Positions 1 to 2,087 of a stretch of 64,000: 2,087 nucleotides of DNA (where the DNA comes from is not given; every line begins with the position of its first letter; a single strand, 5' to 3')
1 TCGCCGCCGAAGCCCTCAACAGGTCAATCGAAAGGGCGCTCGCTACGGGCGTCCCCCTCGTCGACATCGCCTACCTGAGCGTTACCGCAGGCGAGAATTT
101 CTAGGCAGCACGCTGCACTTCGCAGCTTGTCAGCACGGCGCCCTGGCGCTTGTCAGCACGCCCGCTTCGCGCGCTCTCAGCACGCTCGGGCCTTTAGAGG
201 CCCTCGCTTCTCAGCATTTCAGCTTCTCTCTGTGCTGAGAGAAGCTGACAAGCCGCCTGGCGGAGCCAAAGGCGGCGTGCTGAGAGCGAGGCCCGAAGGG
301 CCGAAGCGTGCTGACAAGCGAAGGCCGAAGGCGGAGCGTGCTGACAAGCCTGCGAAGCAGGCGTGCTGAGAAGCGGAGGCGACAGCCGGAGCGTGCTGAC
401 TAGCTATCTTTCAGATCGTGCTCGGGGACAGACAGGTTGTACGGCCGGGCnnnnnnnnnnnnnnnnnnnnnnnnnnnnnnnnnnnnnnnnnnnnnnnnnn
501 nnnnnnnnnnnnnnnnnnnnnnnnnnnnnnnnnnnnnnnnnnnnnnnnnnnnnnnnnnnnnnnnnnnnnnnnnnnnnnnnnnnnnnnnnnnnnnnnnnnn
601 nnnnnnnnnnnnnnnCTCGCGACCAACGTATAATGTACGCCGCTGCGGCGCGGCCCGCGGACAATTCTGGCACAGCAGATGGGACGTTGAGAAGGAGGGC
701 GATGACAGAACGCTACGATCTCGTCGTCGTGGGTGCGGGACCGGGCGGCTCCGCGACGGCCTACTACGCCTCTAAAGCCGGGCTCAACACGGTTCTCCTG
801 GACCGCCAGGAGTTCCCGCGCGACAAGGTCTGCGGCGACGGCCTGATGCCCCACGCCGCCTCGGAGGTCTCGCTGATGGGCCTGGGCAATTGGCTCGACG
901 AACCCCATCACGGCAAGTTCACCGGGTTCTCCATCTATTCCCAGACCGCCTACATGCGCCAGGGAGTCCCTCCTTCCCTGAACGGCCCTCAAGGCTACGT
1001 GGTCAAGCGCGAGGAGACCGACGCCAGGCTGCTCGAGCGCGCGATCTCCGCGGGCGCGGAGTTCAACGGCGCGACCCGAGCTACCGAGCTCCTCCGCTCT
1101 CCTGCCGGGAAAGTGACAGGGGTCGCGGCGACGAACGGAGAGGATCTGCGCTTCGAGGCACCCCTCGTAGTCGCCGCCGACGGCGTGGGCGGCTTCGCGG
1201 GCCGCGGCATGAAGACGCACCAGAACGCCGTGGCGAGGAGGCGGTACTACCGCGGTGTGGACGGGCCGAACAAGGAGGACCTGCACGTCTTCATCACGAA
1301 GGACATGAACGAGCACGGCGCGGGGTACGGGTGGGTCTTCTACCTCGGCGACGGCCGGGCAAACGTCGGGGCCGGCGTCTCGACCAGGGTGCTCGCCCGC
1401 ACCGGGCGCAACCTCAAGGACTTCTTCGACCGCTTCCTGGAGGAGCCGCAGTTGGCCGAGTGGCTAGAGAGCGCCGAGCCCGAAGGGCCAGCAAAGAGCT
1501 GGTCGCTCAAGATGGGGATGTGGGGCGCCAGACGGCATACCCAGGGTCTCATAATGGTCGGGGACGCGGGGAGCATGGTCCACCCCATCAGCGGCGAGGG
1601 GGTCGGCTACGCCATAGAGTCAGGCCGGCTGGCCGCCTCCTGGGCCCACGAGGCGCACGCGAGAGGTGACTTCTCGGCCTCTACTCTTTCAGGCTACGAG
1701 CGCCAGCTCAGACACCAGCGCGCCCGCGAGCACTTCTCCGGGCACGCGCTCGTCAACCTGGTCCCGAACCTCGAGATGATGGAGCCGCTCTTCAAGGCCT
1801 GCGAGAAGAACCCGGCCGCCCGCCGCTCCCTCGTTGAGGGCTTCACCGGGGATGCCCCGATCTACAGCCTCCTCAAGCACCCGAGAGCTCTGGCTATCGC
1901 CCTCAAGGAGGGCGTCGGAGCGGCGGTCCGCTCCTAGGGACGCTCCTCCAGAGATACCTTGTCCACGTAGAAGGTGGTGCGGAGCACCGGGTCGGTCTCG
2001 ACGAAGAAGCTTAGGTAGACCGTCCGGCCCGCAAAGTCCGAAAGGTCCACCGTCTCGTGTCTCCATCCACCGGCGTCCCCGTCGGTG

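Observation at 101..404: Composite ~296-bp palindromic 'comb' repeat built from opposed arrays of one 13-mer (copy 1 of 2)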

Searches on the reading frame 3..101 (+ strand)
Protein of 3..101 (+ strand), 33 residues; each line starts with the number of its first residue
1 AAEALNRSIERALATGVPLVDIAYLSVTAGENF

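Call 53: search_protein_families(library=pfam, proteins=[window:3-101:+], max_evalue=0.01)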
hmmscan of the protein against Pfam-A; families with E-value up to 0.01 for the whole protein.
window:3-101:+ (33 aa): 0 families

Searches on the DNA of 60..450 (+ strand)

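Call 34: search_dna_similar(query=window:95-410:+, collection=plasmids, mode=distant, max_rows=20)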
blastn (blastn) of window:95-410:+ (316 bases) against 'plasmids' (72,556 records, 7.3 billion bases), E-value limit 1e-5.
No match.

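Call 63: search_rna_families(source=window, start=60, end=450, threshold=evalue, max_evalue=10)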
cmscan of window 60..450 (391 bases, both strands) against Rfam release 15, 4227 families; matches with E-value up to 10: 4.
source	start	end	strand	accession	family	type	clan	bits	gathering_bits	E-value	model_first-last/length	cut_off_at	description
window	150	372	-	RF04104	MIR918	Gene; miRNA;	-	38.7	268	2e-05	1-265/265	no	MIR918 microRNA precursor family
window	150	372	+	RF04104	MIR918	Gene; miRNA;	-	36.8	268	4.9e-05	1-265/265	no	MIR918 microRNA precursor family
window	217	251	+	RF00365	mir-BHRF1-1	Gene; miRNA;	-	15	95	4.9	1-66/66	no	mir-BHRF1-1 microRNA precursor family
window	219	248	+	RF00736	mir-320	Gene; miRNA;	-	12.6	55.5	5.7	22-51/76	no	mir-320 microRNA precursor family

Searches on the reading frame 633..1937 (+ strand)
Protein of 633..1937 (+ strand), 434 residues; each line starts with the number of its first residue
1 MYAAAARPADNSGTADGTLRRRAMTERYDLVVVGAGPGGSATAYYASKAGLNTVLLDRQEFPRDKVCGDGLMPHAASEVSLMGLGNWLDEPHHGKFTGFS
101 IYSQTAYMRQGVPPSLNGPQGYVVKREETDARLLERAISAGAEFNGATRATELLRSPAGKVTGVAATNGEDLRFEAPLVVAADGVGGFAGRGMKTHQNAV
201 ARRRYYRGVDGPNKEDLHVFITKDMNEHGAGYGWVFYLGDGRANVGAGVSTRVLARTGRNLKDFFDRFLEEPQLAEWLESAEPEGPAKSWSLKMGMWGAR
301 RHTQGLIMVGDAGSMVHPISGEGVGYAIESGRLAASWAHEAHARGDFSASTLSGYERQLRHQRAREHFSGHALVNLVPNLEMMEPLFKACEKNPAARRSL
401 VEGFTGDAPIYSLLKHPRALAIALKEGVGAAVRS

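Call 26: find_encoding_contigs(protein=window:633-1937:+, flank=10000, max_places=6)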
Protein window:633-1937:+ (434 aa): no gene with exactly this product is on record in the collection.

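Call 53: search_protein_families(library=pfam, proteins=[window:633-1937:+], max_evalue=0.01)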
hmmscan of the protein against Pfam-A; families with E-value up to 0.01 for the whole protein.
window:633-1937:+ (434 aa): 12 families
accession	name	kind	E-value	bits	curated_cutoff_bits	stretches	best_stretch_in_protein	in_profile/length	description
PF01494.25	FAD_binding_3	-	3.5e-12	46.7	22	1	28-191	2-165/349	FAD binding domain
PF01266.30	DAO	-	3.8e-11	43.6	27.9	2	29-62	1-34/353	FAD dependent oxidoreductase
PF00890.30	FAD_binding_2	-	1.8e-08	34.5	20.4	2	131-188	146-208/414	FAD binding domain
PF13450.12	NAD_binding_8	-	1.4e-05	25.7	21.9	1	32-60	1-29/68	NAD(P)-binding Rossmann-like domain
PF22578.2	GGR_cat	-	1.5e-05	25.2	27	1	214-272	17-71/88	Geranylgeranyl reductase catalytic domain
PF07992.20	Pyr_redox_2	-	3.6e-05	23.8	26.1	1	28-72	1-46/291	Pyridine nucleotide-disulphide oxidoreductase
PF12831.13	FAD_oxidored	-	7.5e-05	22.6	27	1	29-61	1-33/416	FAD dependent oxidoreductase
PF05834.18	Lycopene_cycl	-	7.7e-05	22.4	23.4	0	29-58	1-32/380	Lycopene cyclase protein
PF01946.23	Thi4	-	0.0018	18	26.2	1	28-59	18-50/235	Thi4 family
PF01134.28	GIDA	-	0.0026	17.3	22.1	1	29-56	1-28/391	Glucose inhibited division protein A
PF03486.20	HI0933_like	-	0.004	17.1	50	0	29-67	2-40/244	HI0933-like protein Rossmann domain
PF08491.16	SE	-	0.0061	16.1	20.1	1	299-329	125-155/276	Squalene epoxidase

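Call 58: find_related_loci(query=window:702-1934:+, collection=metagenome_contigs, flank=3000)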
Query window:702-1934:+ (411 aa) in metagenome_contigs; peptide patterns used: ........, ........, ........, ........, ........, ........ (x = any residue, [..] = any of these).
152 stretches matched a pattern; 79 encode a relative of the query (tblastn E <= 1e-3); 79 distinct loci.
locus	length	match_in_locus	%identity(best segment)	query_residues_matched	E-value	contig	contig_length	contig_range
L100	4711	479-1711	93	1-411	0e+0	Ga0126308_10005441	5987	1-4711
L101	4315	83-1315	92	1-411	0e+0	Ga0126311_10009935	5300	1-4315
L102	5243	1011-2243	93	1-411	0e+0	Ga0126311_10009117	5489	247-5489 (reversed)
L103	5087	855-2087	93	1-411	0e+0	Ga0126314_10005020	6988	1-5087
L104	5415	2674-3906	93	1-411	0e+0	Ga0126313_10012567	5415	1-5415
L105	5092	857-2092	86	1-411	0e+0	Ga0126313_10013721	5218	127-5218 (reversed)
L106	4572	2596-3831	86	1-411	0e+0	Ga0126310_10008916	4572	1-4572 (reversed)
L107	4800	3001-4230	85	1-409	0e+0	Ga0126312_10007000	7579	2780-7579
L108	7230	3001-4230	85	1-409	0e+0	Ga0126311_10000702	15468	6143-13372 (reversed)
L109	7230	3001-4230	85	1-409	0e+0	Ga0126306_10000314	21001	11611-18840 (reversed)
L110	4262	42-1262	84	1-406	0e+0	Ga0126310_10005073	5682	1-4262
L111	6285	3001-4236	84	1-411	0e+0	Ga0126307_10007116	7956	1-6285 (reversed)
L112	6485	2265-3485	84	1-406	0e+0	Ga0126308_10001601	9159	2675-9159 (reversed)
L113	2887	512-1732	83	1-406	0e+0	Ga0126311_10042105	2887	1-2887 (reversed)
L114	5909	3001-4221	84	1-406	0e+0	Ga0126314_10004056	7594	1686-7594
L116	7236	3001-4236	82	1-411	0e+0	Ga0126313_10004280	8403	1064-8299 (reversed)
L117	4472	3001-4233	80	1-410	0e+0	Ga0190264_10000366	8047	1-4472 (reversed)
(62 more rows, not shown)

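Call 79: find_encoding_contigs(protein=window:702-1937:+, flank=3000, max_places=4)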
Protein window:702-1937:+ (411 aa): no gene with exactly this product is on record in the collection.
